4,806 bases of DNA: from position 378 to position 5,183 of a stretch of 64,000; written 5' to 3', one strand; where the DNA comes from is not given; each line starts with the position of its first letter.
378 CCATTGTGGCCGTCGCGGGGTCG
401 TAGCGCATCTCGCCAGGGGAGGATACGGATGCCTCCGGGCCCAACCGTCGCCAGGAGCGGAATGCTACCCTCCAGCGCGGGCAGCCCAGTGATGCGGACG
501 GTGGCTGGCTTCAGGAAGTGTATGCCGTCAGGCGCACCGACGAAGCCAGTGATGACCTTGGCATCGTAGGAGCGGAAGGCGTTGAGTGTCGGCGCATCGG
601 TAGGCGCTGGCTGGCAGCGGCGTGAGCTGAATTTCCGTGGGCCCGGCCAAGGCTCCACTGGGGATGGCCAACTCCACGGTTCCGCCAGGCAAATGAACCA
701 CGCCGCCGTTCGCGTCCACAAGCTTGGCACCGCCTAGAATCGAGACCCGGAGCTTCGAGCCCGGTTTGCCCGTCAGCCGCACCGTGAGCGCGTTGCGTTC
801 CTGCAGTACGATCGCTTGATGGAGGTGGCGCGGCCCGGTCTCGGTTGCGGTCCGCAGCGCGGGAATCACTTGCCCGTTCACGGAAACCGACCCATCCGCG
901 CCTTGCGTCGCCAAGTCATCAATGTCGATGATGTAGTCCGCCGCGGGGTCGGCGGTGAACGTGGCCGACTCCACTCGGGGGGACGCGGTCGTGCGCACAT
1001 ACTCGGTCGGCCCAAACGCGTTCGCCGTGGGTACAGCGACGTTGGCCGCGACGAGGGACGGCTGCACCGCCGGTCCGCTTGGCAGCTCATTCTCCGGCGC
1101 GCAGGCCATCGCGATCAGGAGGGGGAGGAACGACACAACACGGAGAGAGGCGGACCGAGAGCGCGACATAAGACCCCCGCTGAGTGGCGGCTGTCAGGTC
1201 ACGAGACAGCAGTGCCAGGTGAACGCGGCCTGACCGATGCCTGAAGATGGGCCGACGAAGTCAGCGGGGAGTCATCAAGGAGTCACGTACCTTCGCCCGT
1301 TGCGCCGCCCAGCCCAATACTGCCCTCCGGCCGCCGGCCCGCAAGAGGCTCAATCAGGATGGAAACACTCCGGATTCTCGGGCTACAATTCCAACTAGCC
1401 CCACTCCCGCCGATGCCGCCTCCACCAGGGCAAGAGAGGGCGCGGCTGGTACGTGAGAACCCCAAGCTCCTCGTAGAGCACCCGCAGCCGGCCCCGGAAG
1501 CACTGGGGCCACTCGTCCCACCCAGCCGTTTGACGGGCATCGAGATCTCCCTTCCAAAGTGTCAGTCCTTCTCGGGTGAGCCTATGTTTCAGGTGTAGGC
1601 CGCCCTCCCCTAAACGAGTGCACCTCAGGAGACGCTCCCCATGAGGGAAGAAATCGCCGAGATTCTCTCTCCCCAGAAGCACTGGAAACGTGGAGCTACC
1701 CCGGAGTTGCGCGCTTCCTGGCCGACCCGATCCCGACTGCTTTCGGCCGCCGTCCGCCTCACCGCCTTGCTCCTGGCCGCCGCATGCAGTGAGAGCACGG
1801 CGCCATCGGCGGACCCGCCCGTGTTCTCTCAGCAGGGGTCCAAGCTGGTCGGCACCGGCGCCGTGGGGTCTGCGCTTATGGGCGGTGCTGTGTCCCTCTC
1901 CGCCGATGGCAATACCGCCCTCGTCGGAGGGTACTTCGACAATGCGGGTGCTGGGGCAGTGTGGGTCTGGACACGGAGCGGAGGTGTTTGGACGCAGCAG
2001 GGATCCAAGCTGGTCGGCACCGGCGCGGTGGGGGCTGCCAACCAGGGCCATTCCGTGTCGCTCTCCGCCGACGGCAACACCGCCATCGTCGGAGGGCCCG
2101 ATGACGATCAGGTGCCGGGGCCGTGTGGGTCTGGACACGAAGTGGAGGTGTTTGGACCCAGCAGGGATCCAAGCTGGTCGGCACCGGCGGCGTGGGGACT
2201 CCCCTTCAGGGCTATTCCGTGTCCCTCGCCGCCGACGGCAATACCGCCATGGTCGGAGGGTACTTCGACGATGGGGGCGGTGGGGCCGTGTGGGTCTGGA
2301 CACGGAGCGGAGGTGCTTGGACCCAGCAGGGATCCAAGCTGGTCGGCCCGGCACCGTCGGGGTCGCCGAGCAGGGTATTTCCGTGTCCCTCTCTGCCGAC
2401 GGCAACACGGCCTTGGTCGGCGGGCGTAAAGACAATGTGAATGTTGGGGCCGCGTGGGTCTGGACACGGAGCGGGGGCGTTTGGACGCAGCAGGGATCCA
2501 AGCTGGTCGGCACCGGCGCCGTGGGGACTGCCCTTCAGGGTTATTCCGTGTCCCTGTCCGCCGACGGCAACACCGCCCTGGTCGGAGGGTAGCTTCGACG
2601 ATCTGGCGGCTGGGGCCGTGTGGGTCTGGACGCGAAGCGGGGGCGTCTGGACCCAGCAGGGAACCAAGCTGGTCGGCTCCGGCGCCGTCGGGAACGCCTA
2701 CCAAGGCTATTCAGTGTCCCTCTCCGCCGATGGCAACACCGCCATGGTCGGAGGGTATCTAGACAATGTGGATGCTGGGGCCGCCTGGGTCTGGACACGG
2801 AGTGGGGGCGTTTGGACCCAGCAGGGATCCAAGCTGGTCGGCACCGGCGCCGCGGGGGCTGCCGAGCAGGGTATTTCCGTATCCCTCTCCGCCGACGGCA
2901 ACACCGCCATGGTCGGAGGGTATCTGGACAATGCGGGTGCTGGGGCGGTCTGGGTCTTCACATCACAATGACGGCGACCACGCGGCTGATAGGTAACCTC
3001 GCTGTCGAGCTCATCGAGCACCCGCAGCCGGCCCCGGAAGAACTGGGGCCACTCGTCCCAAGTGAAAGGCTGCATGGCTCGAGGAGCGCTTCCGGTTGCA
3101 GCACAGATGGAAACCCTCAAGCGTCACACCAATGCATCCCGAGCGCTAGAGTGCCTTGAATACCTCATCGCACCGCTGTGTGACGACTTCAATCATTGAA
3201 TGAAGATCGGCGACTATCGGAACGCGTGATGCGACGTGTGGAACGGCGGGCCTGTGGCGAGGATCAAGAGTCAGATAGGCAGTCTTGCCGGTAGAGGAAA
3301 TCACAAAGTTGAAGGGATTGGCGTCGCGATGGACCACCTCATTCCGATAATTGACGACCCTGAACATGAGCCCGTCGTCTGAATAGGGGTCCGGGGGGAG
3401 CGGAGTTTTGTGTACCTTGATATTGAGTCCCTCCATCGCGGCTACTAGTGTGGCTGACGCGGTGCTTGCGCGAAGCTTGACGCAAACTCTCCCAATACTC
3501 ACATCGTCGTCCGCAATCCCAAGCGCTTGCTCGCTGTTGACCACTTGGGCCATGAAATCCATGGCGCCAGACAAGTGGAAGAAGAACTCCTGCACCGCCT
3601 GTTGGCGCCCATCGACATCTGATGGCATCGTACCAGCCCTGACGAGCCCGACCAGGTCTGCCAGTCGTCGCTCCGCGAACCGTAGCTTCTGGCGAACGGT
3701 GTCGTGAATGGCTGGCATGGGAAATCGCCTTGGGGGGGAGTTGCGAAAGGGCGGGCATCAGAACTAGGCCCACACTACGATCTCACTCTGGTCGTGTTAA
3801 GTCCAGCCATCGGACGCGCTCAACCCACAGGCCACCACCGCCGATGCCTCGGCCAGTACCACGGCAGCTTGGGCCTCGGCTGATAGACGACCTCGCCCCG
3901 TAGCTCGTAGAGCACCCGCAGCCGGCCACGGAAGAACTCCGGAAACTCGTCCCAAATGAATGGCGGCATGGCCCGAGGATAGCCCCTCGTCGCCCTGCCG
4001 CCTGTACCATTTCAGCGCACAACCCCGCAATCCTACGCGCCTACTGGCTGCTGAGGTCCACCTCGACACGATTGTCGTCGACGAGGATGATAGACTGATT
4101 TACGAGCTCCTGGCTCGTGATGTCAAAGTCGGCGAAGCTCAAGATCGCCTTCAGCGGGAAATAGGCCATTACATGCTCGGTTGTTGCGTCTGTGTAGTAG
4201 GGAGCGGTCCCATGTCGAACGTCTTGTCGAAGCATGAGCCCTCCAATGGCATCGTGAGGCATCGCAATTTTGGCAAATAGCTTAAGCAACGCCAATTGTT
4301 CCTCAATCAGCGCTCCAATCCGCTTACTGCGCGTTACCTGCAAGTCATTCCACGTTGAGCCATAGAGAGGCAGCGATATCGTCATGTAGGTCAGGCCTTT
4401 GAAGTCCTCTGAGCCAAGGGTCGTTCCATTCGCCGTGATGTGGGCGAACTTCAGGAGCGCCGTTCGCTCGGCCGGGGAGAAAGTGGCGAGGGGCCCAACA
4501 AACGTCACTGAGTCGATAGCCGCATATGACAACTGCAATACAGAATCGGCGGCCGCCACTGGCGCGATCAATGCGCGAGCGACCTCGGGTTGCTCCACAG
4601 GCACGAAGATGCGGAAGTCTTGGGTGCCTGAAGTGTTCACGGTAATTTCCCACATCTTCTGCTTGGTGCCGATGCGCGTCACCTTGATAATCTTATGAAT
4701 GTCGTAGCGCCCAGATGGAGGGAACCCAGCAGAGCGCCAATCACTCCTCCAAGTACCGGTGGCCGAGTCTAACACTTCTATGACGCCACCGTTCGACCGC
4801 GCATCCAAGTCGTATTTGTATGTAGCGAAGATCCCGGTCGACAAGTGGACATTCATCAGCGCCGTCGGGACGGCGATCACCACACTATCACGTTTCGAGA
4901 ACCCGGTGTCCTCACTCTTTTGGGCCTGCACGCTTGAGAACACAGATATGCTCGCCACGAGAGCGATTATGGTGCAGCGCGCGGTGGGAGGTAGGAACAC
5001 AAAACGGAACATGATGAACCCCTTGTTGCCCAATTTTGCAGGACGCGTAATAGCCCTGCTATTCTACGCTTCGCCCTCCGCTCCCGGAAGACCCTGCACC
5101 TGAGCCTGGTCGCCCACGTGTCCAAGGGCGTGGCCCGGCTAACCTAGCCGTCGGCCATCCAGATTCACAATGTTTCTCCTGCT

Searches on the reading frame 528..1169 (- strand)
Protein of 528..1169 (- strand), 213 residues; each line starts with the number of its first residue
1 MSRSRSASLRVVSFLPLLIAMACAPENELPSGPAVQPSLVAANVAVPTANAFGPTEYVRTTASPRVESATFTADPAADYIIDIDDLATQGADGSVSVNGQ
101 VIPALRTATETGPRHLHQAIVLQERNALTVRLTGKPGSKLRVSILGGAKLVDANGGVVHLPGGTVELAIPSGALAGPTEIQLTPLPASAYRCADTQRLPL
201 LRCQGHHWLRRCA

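Call 35: search_protein_families(library=pfam, proteins=[window:528-1169:-], max_evalue=0.01)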
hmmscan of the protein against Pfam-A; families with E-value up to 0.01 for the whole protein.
window:528-1169:- (213 aa): 1 family
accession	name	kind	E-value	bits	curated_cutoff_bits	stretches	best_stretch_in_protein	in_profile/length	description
PF00791.26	ZU5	-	0.0053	17.4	21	1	149-182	3-36/97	ZU5 domain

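Call 36: find_encoding_contigs(protein=window:528-1169:-, flank=10000, max_places=3)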
Protein window:528-1169:- (213 aa): no gene with exactly this product is on record in the collection.

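Call 37: list_cluster_members(proteins=[window:528-1169:-, window:1395-2513:-, window:3146-3718:-, window:4041-5033:-, window:6781-7869:-, window:8220-8738:+, window:12521-13156:-, window:13227-13928:-, window:14078-17884:-, window:10674-12326:+])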
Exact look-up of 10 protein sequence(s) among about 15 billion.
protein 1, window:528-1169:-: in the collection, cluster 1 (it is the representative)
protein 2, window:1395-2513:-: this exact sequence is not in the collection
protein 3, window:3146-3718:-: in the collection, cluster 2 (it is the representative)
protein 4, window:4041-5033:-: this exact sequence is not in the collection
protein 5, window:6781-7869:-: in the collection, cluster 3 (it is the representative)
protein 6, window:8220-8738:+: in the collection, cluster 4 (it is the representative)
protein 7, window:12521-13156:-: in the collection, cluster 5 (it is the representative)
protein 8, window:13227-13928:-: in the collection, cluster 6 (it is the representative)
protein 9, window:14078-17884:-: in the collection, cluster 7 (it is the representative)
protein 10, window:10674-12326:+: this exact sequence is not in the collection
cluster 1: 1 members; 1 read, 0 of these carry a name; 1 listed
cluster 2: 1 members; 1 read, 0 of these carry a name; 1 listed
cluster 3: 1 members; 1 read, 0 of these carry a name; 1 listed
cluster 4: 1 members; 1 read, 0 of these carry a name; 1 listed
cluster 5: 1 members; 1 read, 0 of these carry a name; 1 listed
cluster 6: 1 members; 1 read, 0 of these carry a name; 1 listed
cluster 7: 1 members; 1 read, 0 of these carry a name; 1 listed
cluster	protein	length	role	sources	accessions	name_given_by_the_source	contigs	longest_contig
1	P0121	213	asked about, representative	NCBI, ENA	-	-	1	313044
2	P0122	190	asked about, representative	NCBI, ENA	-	-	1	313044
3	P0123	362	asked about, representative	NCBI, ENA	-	-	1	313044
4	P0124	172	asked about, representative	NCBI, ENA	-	-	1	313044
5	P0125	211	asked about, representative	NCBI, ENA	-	-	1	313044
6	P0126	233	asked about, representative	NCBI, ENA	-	-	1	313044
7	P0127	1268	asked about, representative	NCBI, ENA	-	-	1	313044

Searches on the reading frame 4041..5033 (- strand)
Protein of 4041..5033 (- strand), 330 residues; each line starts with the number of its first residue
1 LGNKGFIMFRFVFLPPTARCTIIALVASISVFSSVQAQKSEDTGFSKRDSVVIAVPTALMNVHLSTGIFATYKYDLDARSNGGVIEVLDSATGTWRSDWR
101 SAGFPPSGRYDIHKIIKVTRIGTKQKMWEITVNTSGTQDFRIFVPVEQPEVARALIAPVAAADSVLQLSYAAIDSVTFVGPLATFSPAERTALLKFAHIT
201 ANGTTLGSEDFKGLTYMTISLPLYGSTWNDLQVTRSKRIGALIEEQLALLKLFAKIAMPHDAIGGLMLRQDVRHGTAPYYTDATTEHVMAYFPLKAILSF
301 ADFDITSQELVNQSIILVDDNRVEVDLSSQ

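Call 35: search_protein_families(library=pfam, proteins=[window:4041-5033:-], max_evalue=0.01)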
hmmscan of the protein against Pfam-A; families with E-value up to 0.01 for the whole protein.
window:4041-5033:- (330 aa): 0 families
